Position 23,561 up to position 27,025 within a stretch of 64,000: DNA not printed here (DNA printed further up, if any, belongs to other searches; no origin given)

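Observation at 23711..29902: HdrA flavoprotein core split into two genes with a formate dehydrogenase catalytic subunit coupled in between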

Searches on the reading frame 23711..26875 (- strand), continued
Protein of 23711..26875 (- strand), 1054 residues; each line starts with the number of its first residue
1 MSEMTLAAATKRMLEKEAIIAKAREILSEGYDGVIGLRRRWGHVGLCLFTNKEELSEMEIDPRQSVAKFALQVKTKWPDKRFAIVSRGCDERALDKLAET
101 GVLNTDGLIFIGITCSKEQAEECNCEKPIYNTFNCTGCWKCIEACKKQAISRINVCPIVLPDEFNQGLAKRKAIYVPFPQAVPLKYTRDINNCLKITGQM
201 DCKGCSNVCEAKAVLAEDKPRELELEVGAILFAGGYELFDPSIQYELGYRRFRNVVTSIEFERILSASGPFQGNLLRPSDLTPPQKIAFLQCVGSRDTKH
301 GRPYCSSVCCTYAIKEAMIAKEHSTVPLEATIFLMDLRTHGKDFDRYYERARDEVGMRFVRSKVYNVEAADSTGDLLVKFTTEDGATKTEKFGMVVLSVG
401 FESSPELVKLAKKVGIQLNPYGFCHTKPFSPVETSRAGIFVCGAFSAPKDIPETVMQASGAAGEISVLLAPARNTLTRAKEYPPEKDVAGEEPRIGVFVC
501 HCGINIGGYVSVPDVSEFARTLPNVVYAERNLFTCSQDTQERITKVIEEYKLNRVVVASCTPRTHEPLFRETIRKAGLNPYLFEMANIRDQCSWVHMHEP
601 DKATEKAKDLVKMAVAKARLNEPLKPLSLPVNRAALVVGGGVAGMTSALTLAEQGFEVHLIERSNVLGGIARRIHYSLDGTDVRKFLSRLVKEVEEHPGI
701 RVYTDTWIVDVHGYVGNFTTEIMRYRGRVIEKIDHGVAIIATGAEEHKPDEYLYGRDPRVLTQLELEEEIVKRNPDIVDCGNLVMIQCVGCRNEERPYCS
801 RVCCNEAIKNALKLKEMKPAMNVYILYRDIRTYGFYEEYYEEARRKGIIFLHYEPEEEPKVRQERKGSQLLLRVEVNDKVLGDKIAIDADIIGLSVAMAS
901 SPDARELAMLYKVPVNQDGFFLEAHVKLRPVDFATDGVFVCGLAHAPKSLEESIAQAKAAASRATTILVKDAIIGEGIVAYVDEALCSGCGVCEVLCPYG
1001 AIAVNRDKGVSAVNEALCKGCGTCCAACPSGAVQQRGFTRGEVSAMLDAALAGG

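Call 34: find_homologous_proteins(query=window:23711-26875:-, max_evalue=1e-30)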
Query window:23711-26875:- (1054 aa): 8000 proteins with E <= 1e-30 among 8000 candidates; the best 120 are listed.
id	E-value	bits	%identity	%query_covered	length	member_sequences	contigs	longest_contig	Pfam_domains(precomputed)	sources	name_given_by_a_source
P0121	0.0e+0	2141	86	100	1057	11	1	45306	PF14697.12,PF13450.13,PF07992.21,PF12837.13,PF12838.13,PF13454.13,PF12831.14,PF01266.31,PF00890.31,PF00037.33,PF13237.12,PF13187.12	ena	-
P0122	0.0e+0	2107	84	100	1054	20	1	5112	PF14697.12,PF13450.13,PF07992.21,PF00037.33,PF12838.13,PF13187.12,PF12831.14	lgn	-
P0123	0.0e+0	1958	78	100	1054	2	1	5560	PF14697.12,PF01266.31,PF13450.13,PF00890.31,PF07992.21,PF12837.13,PF00037.33,PF12838.13,PF13187.12,PF12831.14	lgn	-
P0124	0.0e+0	1886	76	99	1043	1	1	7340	PF14697.12,PF13450.13,PF07992.21,PF12837.13,PF13484.12,PF12838.13,PF12831.14,PF01266.31,PF00890.31,PF00037.33,PF13237.12,PF13187.12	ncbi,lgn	-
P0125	0.0e+0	1882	75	99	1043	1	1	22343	PF14697.12,PF01266.31,PF13450.13,PF00890.31,PF07992.21,PF12837.13,PF00037.33,PF12838.13,PF13187.12,PF12831.14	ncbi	ncbi:MAG: FAD-dependent oxidoreductase [Thermodesulfobacteriota bacterium]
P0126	0.0e+0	1840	74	98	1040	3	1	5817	PF13450.13,PF00890.31,PF07992.21,PF12837.13,PF00037.33,PF12838.13,PF13187.12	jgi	-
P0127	0.0e+0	1779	84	84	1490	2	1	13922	PF14697.12,PF13241.13,PF13450.13,PF07992.21,PF12837.13,PF00070.34,PF03486.21,PF12838.13,PF13454.13,PF05834.19,PF01134.29,PF01494.26,PF12831.14,PF01946.24,PF01266.31,PF01593.31,PF14691.12,PF00890.31,PF00037.33,PF13738.13,PF01262.28,PF13187.12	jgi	jgi:heterodisulfide reductase subunit A-like polyferredoxin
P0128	0.0e+0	1760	85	82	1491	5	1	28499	PF14697.12,PF13450.13,PF07992.21,PF12837.13,PF00070.34,PF03486.21,PF12838.13,PF13454.13,PF01134.29,PF01494.26,PF12831.14,PF01946.24,PF01266.31,PF01593.31,PF14691.12,PF00890.31,PF00037.33,PF13738.13,PF01262.28,PF13237.12,PF13187.12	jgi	jgi:heterodisulfide reductase subunit A-like polyferredoxin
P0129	0.0e+0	1759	82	85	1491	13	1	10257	PF14697.12,PF13241.13,PF13450.13,PF07992.21,PF12837.13,PF00070.34,PF03486.21,PF12838.13,PF13454.13,PF05834.19,PF01134.29,PF01494.26,PF12831.14,PF01946.24,PF01266.31,PF01593.31,PF14691.12,PF00890.31,PF00037.33,PF13738.13,PF01262.28,PF13237.12,PF13187.12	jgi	jgi:heterodisulfide reductase subunit A-like polyferredoxin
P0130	0.0e+0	1755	84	83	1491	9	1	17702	PF14697.12,PF13450.13,PF07992.21,PF12837.13,PF00070.34,PF03486.21,PF12838.13,PF13454.13,PF01134.29,PF01494.26,PF12831.14,PF01946.24,PF01266.31,PF14691.12,PF00890.31,PF00037.33,PF13738.13,PF01262.28,PF13237.12,PF13187.12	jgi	jgi:heterodisulfide reductase subunit A-like polyferredoxin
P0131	0.0e+0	1747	84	82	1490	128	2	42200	PF14697.12,PF13450.13,PF07992.21,PF12837.13,PF00070.34,PF03486.21,PF12838.13,PF01134.29,PF01494.26,PF12831.14,PF01946.24,PF01266.31,PF01593.31,PF14691.12,PF00890.31,PF00037.33,PF13738.13,PF01262.28,PF13237.12,PF13187.12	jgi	-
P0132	0.0e+0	1744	84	82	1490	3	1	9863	PF14697.12,PF00743.26,PF13450.13,PF07992.21,PF12837.13,PF00070.34,PF03486.21,PF12838.13,PF01134.29,PF01494.26,PF12831.14,PF01946.24,PF01266.31,PF01593.31,PF14691.12,PF00890.31,PF00037.33,PF13738.13,PF01262.28,PF13187.12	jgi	jgi:heterodisulfide reductase subunit A-like polyferredoxin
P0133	0.0e+0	1742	82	83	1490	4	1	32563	PF14697.12,PF13241.13,PF13450.13,PF07992.21,PF00070.34,PF03486.21,PF12838.13,PF05834.19,PF01134.29,PF01494.26,PF12831.14,PF01946.24,PF01266.31,PF01593.31,PF14691.12,PF00890.31,PF00037.33,PF13738.13,PF01262.28,PF13237.12,PF13187.12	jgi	jgi:heterodisulfide reductase subunit A-like polyferredoxin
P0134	0.0e+0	1740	85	81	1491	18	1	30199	PF14697.12,PF13450.13,PF07992.21,PF12837.13,PF00070.34,PF03486.21,PF12838.13,PF13454.13,PF05834.19,PF01134.29,PF01494.26,PF12831.14,PF01946.24,PF01266.31,PF01593.31,PF14691.12,PF00890.31,PF00037.33,PF13738.13,PF01262.28,PF13187.12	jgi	jgi:heterodisulfide reductase subunit A-like polyferredoxin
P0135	0.0e+0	1728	83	81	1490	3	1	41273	PF14697.12,PF13450.13,PF07992.21,PF12837.13,PF00070.34,PF03486.21,PF13484.12,PF12838.13,PF01134.29,PF01494.26,PF12831.14,PF01946.24,PF01266.31,PF14691.12,PF00890.31,PF00037.33,PF13738.13,PF01262.28,PF13237.12,PF13187.12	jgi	-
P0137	0.0e+0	1722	82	81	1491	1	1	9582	PF14697.12,PF13241.13,PF13450.13,PF07992.21,PF00070.34,PF03486.21,PF12838.13,PF13454.13,PF05834.19,PF01134.29,PF01494.26,PF12831.14,PF01946.24,PF01266.31,PF01593.31,PF14691.12,PF00890.31,PF00037.33,PF13738.13,PF01262.28,PF13237.12,PF13187.12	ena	-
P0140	0.0e+0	1715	82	81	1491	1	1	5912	PF14697.12,PF13241.13,PF13450.13,PF07992.21,PF00070.34,PF03486.21,PF12838.13,PF13454.13,PF05834.19,PF01134.29,PF01494.26,PF12831.14,PF01946.24,PF01266.31,PF01593.31,PF14691.12,PF00890.31,PF00037.33,PF13738.13,PF01262.28,PF13237.12,PF13187.12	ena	-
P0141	0.0e+0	1714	82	81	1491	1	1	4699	PF14697.12,PF13241.13,PF13450.13,PF07992.21,PF12837.13,PF00070.34,PF03486.21,PF12838.13,PF05834.19,PF01134.29,PF01494.26,PF12831.14,PF01946.24,PF01266.31,PF01593.31,PF14691.12,PF00890.31,PF00037.33,PF13738.13,PF01262.28,PF13237.12,PF13187.12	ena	-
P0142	0.0e+0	1714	82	81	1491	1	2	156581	PF14697.12,PF13241.13,PF13450.13,PF07992.21,PF00070.34,PF03486.21,PF12838.13,PF13454.13,PF05834.19,PF01134.29,PF01494.26,PF12831.14,PF01946.24,PF01266.31,PF01593.31,PF14691.12,PF00890.31,PF00037.33,PF13738.13,PF01262.28,PF13237.12,PF13187.12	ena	-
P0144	0.0e+0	1703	81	84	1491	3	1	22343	PF14697.12,PF00743.26,PF13241.13,PF13450.13,PF07992.21,PF12837.13,PF00070.34,PF03486.21,PF12838.13,PF13454.13,PF01134.29,PF01494.26,PF12831.14,PF01946.24,PF01266.31,PF01593.31,PF14691.12,PF00890.31,PF00037.33,PF13738.13,PF01262.28,PF13237.12,PF13187.12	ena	-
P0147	0.0e+0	1684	69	98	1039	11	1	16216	PF14697.12,PF13450.13,PF07992.21,PF12837.13,PF12838.13,PF12831.14,PF01266.31,PF00890.31,PF00037.33,PF13738.13,PF13237.12,PF13187.12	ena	-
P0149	0.0e+0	1671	79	81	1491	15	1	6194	PF14697.12,PF13241.13,PF13450.13,PF07992.21,PF12837.13,PF00070.34,PF03486.21,PF13484.12,PF12838.13,PF13454.13,PF01134.29,PF01494.26,PF12831.14,PF01946.24,PF01266.31,PF01593.31,PF14691.12,PF00890.31,PF00037.33,PF13738.13,PF01262.28,PF13237.12,PF13187.12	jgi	-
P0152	0.0e+0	1651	79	81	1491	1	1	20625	PF14697.12,PF00743.26,PF13241.13,PF13450.13,PF07992.21,PF12837.13,PF00070.34,PF03486.21,PF12838.13,PF13454.13,PF01134.29,PF01494.26,PF12831.14,PF01946.24,PF01266.31,PF01593.31,PF14691.12,PF00890.31,PF00037.33,PF13738.13,PF01262.28,PF13187.12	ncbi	-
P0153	0.0e+0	1651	78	81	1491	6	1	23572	PF14697.12,PF00743.26,PF13450.13,PF07992.21,PF00070.34,PF03486.21,PF12838.13,PF01134.29,PF01494.26,PF12831.14,PF01946.24,PF01266.31,PF01593.31,PF14691.12,PF00890.31,PF00037.33,PF13738.13,PF01262.28,PF13237.12,PF13187.12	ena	-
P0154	0.0e+0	1651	78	81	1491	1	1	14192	PF14697.12,PF00743.26,PF13241.13,PF13450.13,PF07992.21,PF00070.34,PF03486.21,PF12838.13,PF01134.29,PF01494.26,PF12831.14,PF01946.24,PF01266.31,PF01593.31,PF14691.12,PF00890.31,PF00037.33,PF13738.13,PF01262.28,PF13237.12,PF13187.12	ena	-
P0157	0.0e+0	1639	78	81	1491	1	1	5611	PF14697.12,PF00743.26,PF13450.13,PF07992.21,PF00070.34,PF03486.21,PF12838.13,PF01494.26,PF12831.14,PF01946.24,PF01266.31,PF01593.31,PF14691.12,PF00890.31,PF00037.33,PF13738.13,PF01262.28,PF13237.12,PF13187.12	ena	-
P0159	0.0e+0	1631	78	81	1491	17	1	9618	PF14697.12,PF00743.26,PF13241.13,PF13450.13,PF07992.21,PF00070.34,PF03486.21,PF01134.29,PF01494.26,PF12831.14,PF01946.24,PF01266.31,PF01593.31,PF14691.12,PF00890.31,PF00037.33,PF13738.13,PF01262.28,PF13237.12,PF13187.12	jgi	jgi:homotetrameric NADPH-dependent glutamate synthase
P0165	0.0e+0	1609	76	81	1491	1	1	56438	PF14697.12,PF13241.13,PF13450.13,PF07992.21,PF00070.34,PF03486.21,PF13484.12,PF12838.13,PF13454.13,PF01134.29,PF01494.26,PF12831.14,PF01946.24,PF01266.31,PF01593.31,PF14691.12,PF00890.31,PF00037.33,PF13738.13,PF01262.28,PF13237.12,PF13187.12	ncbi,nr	ncbi:MAG: FAD-dependent oxidoreductase [Dehalococcoidia bacterium]|nr:FAD-dependent oxidoreductase [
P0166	0.0e+0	1608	76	81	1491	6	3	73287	PF14697.12,PF13241.13,PF13450.13,PF07992.21,PF00070.34,PF03486.21,PF12838.13,PF01134.29,PF01494.26,PF12831.14,PF01946.24,PF01266.31,PF01593.31,PF14691.12,PF00890.31,PF00037.33,PF13738.13,PF01262.28,PF13237.12,PF13187.12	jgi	jgi:heterodisulfide reductase subunit A-like polyferredoxin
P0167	0.0e+0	1606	65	98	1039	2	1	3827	PF14697.12,PF01266.31,PF13450.13,PF00890.31,PF07992.21,PF00037.33,PF12838.13,PF13187.12,PF12831.14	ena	-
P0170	0.0e+0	1596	75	81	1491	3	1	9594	PF14697.12,PF13241.13,PF13450.13,PF07992.21,PF00070.34,PF03486.21,PF13484.12,PF12838.13,PF01134.29,PF01494.26,PF12831.14,PF01946.24,PF01266.31,PF01593.31,PF14691.12,PF00890.31,PF00037.33,PF13738.13,PF01262.28,PF13237.12,PF13187.12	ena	-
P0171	0.0e+0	1583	75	81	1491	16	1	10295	PF14697.12,PF13450.13,PF07992.21,PF00070.34,PF03486.21,PF13484.12,PF12838.13,PF05834.19,PF01134.29,PF01494.26,PF12831.14,PF01946.24,PF01266.31,PF01593.31,PF14691.12,PF00890.31,PF00037.33,PF13738.13,PF01262.28,PF13187.12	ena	-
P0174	0.0e+0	1577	75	81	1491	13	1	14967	PF14697.12,PF13241.13,PF13450.13,PF07992.21,PF00070.34,PF03486.21,PF12838.13,PF13454.13,PF05834.19,PF01134.29,PF01494.26,PF12831.14,PF01946.24,PF01266.31,PF01593.31,PF14691.12,PF00890.31,PF00037.33,PF13738.13,PF01262.28,PF13237.12,PF13187.12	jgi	-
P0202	0.0e+0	1491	68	88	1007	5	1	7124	PF14697.12,PF13450.13,PF07992.21,PF12837.13,PF00070.34,PF03486.21,PF13484.12,PF12838.13,PF01134.29,PF01494.26,PF12831.14,PF01266.31,PF12797.13,PF00890.31,PF00037.33,PF13738.13,PF01262.28,PF25160.2,PF13237.12,PF13187.12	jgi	jgi:heterodisulfide reductase subunit A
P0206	0.0e+0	1486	69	87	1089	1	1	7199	PF14697.12,PF13450.13,PF07992.21,PF12837.13,PF13484.12,PF12838.13,PF13534.12,PF13510.12,PF12797.13,PF00037.33,PF25160.2,PF13237.12,PF13187.12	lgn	-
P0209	0.0e+0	1477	68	87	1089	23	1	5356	PF14697.12,PF13450.13,PF07992.21,PF12837.13,PF13484.12,PF12838.13,PF13534.12,PF12831.14,PF13510.12,PF12797.13,PF00037.33,PF25160.2,PF13237.12,PF13187.12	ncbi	-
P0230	0.0e+0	1431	67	87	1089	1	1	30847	PF14697.12,PF13450.13,PF07992.21,PF12837.13,PF13484.12,PF12838.13,PF12831.14,PF01266.31,PF13510.12,PF12797.13,PF00890.31,PF00037.33,PF25160.2,PF13237.12,PF13187.12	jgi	jgi:heterodisulfide reductase subunit A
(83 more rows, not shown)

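Call 36: find_encoding_contigs(protein=P0230, flank=10000, max_places=1)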
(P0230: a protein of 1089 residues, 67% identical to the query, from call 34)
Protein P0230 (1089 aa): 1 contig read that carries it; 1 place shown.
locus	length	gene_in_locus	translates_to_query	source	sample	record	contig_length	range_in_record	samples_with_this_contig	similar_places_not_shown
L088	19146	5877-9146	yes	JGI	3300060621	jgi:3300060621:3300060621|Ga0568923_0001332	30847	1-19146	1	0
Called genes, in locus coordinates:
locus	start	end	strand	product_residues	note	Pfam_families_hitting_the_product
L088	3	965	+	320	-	?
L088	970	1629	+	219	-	PF12225:DUF5981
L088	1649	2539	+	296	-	PF02219:MTHFR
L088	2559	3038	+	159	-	PF13183:Fer4_8, PF13237:Fer4_10 (weak), PF12838:Fer4_7 (weak), PF13187:Fer4_9, PF13484:Fer4_16 (faint), PF13534:Fer4_17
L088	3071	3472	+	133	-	PF07992:Pyr_redox_2 (weak), PF00890:FAD_binding_2 (weak), PF12831:FAD_oxidored, PF13450:NAD_binding_8 (weak), PF00037:Fer4 (weak), PF12797:Fer4_2 (weak), PF12837:Fer4_6 (weak)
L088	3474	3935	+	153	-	PF01257:2Fe-2S_thioredx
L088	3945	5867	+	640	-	PF01257:2Fe-2S_thioredx (weak), PF01512:Complex1_51K, PF10531:SLBB (weak), PF10589:NADH_4Fe-4S, PF12838:Fer4_7 (weak), PF13187:Fer4_9 (weak), PF13237:Fer4_10 (weak), PF14697:Fer4_21 (weak), +1 more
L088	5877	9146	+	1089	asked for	PF13510:Fer2_4, PF12838:Fer4_7, PF14697:Fer4_21, PF00037:Fer4 (weak), PF12837:Fer4_6 (weak), PF07992:Pyr_redox_2, PF00890:FAD_binding_2 (weak), PF13450:NAD_binding_8, +10 more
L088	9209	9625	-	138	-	PF01592:NifU_N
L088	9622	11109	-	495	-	PF27537:HoxH, PF00374:NiFeSe_Hases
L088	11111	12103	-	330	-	PF01058:Oxidored_q6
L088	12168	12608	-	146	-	-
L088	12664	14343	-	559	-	PF00890:FAD_binding_2 (weak), PF07992:Pyr_redox_2, PF13450:NAD_binding_8, PF00037:Fer4, PF13237:Fer4_10, PF14697:Fer4_21, PF12838:Fer4_7, PF13187:Fer4_9, +7 more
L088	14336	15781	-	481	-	PF07992:Pyr_redox_2 (faint)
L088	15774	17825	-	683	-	PF04879:Molybdop_Fe4S4, PF00384:Molybdopterin, PF01568:Molydop_binding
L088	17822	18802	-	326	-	PF00890:FAD_binding_2 (weak), PF01134:GIDA (weak), PF03486:HI0933_like (faint), PF07992:Pyr_redox_2 (weak), PF12831:FAD_oxidored, PF13450:NAD_binding_8 (faint), PF13187:Fer4_9 (faint), PF13183:Fer4_8, +9 more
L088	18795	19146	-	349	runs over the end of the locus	PF02754:CCG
